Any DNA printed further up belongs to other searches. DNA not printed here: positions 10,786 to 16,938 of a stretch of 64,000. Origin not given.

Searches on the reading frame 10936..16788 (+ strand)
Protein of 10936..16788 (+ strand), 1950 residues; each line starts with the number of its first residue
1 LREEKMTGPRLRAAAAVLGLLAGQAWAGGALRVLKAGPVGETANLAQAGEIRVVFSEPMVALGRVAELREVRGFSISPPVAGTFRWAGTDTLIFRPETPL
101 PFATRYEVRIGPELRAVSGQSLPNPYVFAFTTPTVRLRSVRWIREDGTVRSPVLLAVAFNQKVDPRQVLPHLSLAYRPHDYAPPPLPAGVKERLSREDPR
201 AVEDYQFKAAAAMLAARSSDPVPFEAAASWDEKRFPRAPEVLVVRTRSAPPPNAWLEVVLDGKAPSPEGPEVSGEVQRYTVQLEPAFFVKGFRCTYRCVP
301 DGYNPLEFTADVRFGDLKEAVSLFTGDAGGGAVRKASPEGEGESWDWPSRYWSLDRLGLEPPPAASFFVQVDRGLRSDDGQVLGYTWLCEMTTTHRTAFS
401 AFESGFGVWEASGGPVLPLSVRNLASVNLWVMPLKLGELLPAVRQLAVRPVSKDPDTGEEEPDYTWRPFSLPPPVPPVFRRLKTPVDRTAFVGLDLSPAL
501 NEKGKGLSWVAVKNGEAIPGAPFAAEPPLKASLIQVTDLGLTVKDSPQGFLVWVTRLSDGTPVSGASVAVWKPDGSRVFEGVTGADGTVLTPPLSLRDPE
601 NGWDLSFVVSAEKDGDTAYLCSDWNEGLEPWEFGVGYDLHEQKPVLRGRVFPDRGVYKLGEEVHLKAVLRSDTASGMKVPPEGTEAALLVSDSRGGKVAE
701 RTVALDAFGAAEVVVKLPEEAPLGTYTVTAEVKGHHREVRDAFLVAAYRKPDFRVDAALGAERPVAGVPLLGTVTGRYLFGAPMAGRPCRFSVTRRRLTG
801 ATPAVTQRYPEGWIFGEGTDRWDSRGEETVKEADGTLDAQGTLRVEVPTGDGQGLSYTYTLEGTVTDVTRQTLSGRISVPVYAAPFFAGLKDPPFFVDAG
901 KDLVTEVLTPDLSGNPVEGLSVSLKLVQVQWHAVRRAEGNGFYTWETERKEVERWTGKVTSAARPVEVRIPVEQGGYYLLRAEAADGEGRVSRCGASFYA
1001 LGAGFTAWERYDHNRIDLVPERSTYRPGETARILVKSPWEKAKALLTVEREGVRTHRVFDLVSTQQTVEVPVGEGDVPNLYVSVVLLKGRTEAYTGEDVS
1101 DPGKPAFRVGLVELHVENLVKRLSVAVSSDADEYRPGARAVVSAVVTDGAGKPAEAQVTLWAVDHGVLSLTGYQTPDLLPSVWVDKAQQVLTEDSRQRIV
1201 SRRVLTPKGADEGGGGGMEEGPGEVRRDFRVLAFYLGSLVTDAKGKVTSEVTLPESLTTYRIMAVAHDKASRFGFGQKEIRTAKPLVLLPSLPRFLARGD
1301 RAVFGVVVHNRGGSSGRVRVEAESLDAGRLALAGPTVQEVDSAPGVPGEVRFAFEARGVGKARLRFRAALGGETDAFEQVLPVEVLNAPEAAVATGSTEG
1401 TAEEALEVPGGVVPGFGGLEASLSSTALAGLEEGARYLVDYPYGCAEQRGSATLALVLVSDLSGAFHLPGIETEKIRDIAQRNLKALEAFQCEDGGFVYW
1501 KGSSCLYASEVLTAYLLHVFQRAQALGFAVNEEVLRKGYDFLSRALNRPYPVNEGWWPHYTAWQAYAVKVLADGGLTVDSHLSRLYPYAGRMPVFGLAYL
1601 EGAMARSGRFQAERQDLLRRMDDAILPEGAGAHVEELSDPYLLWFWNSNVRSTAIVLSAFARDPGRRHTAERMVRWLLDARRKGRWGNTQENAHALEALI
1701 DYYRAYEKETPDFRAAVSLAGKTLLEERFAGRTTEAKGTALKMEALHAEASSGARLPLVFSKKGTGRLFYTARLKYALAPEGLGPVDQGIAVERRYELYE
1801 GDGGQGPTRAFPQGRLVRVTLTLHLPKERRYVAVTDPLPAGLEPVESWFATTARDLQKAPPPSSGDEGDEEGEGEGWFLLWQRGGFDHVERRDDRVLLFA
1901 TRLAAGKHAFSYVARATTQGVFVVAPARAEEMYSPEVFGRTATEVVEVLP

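Call 11: search_protein_families(library=pfam, proteins=[window:10936-16788:+], max_evalue=0.001)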
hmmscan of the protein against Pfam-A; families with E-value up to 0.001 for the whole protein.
window:10936-16788:+ (1950 aa): 9 families
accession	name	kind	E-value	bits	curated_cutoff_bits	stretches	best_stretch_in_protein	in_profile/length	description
PF17973.7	bMG10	-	2.5e-30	105.8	26.2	1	1789-1936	1-131/131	Bacterial Alpha-2-macroglobulin MG10 domain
PF11974.14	bMG3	-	2.1e-19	69.8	34.9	1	536-637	1-100/103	Bacterial alpha-2-macroglobulin MG3 domain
PF00207.28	A2M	-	1.3e-18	67.1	21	1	1234-1321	3-91/92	Alpha-2-macroglobulin family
PF07703.20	A2M_BRD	-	4.3e-18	66.4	22.7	1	1016-1170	1-140/140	Alpha-2-macroglobulin bait region domain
PF01835.25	MG2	-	8.6e-17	61.7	32.8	1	650-735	4-85/96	MG2 domain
PF13205.12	Big_5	-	1.5e-10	42.1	23.6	1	30-132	4-105/105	Bacterial Ig-like domain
PF17972.7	bMG5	-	7.3e-07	30.1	26.5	1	768-851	18-93/127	Bacterial Alpha-2-macroglobulin MG5 domain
PF07678.20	TED_complement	-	8.5e-07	28.8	22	0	1429-1543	13-124/312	A-macroglobulin TED domain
PF17962.7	bMG6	-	2.4e-05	24.9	23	1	897-991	11-103/112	Bacterial macroglobulin domain 6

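Call 67: search_protein_families(library=padloc, proteins=[window:10951-16788:+], max_evalue=0.001)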
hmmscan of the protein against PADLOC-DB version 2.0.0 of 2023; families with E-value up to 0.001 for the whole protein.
window:10951-16788:+ (1945 aa): 0 families
